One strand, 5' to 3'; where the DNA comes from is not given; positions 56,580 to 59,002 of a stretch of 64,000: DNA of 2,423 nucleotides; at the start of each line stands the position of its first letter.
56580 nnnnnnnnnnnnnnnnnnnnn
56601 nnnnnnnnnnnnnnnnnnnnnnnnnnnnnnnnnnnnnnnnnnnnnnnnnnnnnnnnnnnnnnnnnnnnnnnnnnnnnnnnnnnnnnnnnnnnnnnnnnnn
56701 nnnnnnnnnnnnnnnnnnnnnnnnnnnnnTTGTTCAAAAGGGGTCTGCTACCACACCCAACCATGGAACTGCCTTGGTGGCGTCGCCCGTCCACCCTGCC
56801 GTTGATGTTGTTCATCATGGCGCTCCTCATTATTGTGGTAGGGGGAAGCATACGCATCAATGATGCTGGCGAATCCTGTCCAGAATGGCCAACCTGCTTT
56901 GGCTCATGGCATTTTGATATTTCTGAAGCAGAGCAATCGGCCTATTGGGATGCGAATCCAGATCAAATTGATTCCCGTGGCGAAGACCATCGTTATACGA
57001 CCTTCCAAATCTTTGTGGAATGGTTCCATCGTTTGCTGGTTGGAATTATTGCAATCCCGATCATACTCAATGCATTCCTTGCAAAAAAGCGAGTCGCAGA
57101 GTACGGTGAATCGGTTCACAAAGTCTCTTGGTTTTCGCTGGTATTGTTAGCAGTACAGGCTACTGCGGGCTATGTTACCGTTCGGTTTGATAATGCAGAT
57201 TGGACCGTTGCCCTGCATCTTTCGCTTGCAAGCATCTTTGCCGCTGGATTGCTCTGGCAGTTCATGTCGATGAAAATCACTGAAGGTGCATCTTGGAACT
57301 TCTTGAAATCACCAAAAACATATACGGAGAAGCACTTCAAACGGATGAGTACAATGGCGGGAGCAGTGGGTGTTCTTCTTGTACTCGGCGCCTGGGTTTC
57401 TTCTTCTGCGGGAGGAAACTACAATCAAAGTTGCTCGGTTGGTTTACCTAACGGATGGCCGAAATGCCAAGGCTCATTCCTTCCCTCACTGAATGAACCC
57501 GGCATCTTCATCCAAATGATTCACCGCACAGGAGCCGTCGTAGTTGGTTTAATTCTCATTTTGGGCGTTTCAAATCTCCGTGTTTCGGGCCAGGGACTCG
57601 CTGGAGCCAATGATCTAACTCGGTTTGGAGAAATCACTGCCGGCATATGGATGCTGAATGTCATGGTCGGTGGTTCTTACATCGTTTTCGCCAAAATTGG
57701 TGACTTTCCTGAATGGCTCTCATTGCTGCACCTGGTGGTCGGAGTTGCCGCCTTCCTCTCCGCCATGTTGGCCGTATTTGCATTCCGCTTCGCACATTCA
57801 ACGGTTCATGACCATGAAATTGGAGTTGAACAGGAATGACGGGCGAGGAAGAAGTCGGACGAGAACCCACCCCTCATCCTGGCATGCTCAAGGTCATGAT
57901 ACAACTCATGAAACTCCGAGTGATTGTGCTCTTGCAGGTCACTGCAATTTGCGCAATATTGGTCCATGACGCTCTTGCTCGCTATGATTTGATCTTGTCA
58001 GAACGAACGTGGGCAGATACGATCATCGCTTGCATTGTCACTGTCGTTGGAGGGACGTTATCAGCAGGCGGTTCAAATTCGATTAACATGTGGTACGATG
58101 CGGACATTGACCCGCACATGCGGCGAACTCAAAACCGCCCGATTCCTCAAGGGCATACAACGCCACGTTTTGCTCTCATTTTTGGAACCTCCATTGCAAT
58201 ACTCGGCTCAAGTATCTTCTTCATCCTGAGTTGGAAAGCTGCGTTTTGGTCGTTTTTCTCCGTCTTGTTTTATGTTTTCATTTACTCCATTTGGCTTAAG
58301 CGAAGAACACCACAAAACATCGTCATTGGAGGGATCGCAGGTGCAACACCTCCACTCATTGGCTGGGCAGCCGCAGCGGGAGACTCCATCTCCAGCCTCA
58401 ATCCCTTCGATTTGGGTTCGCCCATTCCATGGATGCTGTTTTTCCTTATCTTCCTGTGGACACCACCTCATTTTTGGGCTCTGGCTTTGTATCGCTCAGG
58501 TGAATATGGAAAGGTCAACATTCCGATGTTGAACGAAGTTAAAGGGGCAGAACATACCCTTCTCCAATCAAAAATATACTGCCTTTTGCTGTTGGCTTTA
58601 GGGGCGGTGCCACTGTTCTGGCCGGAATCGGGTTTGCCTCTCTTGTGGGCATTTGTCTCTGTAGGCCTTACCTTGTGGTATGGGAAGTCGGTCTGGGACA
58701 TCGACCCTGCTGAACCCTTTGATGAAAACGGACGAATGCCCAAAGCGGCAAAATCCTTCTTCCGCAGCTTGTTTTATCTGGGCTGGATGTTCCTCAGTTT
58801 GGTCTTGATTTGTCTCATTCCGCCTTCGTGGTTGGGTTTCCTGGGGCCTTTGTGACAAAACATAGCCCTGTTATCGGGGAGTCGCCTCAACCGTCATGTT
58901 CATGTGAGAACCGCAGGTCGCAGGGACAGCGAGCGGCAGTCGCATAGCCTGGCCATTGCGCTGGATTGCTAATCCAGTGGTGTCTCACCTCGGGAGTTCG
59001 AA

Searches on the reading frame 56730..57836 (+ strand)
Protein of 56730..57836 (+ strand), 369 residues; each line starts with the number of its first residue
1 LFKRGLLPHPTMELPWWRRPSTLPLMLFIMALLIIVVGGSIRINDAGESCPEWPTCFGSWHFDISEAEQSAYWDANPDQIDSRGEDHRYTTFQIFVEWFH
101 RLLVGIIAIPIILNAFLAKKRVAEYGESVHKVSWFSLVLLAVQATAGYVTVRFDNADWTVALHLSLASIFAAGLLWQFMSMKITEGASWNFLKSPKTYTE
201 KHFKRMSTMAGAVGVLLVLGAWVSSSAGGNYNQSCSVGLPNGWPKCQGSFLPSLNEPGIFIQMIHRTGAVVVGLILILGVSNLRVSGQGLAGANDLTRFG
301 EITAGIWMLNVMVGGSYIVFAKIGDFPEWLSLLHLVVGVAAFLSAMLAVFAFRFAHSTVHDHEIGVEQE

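Call 101: search_protein_families(library=pfam, proteins=[window:56730-57836:+], max_evalue=0.000001)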
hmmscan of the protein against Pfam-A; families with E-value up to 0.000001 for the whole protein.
window:56730-57836:+ (369 aa): 1 family
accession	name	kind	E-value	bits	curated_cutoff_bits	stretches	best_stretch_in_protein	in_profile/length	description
PF02628.20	COX15-CtaA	-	3.5e-36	125.3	29.9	1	25-345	5-321/322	Cytochrome oxidase assembly protein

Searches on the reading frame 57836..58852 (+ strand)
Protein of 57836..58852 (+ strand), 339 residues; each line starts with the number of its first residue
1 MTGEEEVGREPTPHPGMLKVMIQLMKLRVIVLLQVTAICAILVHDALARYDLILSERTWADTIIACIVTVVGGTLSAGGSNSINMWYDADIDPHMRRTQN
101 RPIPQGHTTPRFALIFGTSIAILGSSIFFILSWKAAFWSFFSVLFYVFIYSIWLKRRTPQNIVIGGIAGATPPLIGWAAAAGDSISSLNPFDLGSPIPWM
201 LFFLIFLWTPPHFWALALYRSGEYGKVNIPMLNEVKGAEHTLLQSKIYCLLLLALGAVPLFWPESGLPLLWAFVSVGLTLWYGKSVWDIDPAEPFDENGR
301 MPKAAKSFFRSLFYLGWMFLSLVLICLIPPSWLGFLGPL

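Call 101: search_protein_families(library=pfam, proteins=[window:57836-58852:+], max_evalue=0.000001)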
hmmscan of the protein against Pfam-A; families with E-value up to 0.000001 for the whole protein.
window:57836-58852:+ (339 aa): 1 family
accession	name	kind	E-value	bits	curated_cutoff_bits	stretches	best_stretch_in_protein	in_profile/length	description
PF01040.23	UbiA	-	1.8e-56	191.7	34.2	1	59-300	16-243/250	UbiA prenyltransferase family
